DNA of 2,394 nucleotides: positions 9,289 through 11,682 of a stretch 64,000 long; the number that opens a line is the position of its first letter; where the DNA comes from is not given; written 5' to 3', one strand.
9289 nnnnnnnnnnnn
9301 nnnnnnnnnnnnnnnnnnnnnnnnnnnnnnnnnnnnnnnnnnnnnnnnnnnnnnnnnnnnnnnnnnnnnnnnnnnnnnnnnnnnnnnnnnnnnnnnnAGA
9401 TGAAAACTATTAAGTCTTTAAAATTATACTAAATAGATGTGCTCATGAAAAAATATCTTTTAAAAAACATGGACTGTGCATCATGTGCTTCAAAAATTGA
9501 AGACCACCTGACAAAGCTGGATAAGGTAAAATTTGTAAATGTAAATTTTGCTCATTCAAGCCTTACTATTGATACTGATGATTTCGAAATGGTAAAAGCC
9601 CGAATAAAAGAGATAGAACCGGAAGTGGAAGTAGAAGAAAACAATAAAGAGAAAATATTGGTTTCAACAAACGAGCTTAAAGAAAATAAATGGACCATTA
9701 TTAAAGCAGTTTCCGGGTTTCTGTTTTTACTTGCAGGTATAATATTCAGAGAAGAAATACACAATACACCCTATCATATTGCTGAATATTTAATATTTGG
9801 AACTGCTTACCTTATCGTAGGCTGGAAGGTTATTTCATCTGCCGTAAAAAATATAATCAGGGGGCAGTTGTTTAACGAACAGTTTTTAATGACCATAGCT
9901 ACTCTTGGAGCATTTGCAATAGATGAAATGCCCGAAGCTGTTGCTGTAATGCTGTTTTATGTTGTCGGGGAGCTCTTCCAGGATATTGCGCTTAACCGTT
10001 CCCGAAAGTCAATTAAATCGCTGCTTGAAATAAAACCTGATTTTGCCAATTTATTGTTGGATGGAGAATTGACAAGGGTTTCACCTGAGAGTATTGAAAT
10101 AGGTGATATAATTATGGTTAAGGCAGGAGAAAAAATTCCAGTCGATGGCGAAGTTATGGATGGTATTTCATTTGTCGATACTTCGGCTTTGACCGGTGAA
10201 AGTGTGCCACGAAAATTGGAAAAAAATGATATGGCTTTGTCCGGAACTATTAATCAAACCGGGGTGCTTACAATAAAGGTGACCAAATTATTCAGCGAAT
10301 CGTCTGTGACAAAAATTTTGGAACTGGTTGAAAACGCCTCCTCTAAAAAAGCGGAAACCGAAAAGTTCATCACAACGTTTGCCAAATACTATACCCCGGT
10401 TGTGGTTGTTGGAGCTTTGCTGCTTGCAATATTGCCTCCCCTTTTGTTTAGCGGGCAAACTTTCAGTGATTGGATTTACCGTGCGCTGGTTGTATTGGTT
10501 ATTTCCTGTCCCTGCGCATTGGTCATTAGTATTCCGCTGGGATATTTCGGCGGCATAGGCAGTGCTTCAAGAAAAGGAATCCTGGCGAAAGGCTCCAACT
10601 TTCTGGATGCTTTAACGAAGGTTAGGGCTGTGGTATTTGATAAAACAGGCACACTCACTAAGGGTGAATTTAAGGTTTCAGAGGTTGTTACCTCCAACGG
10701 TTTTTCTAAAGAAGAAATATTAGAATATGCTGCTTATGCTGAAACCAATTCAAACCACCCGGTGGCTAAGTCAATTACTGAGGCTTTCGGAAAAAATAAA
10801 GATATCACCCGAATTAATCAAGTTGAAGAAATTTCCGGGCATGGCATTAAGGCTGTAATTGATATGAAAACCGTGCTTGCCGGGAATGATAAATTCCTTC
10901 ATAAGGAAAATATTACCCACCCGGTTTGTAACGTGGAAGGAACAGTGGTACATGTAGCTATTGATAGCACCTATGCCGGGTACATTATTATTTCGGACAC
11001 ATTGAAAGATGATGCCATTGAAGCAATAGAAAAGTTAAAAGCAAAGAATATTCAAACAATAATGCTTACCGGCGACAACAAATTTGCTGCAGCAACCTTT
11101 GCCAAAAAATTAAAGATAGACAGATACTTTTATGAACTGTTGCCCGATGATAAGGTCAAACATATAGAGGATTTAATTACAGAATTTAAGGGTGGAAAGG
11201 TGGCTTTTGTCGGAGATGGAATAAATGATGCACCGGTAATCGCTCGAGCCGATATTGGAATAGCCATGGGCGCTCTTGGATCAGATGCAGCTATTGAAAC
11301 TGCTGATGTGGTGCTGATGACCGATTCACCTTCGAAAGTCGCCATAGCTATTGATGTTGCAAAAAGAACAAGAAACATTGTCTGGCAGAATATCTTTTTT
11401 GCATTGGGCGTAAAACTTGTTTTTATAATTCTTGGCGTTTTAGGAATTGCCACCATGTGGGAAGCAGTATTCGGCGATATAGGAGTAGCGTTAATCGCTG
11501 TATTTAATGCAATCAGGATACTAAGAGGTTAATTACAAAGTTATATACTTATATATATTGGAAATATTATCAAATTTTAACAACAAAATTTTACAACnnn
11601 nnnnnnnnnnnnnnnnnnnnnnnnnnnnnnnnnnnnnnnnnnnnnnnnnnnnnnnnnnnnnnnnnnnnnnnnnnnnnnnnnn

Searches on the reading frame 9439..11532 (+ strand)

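Call 52: search_protein_families(library=pfam, proteins=[window:9439-11532:+], max_evalue=0.0001)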
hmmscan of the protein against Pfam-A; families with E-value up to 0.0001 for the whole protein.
window:9439-11532:+ (697 aa): 3 families
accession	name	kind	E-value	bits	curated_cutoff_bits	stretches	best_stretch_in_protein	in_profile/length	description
PF00122.25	E1-E2_ATPase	-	5e-49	166.7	28.1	1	199-379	3-181/181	E1-E2 ATPase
PF00702.32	Hydrolase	-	1.4e-31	110.8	26.4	1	395-605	1-191/191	haloacid dehalogenase-like hydrolase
PF00403.32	HMA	-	3e-11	44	24.8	1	8-53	4-48/62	Heavy-metal-associated domain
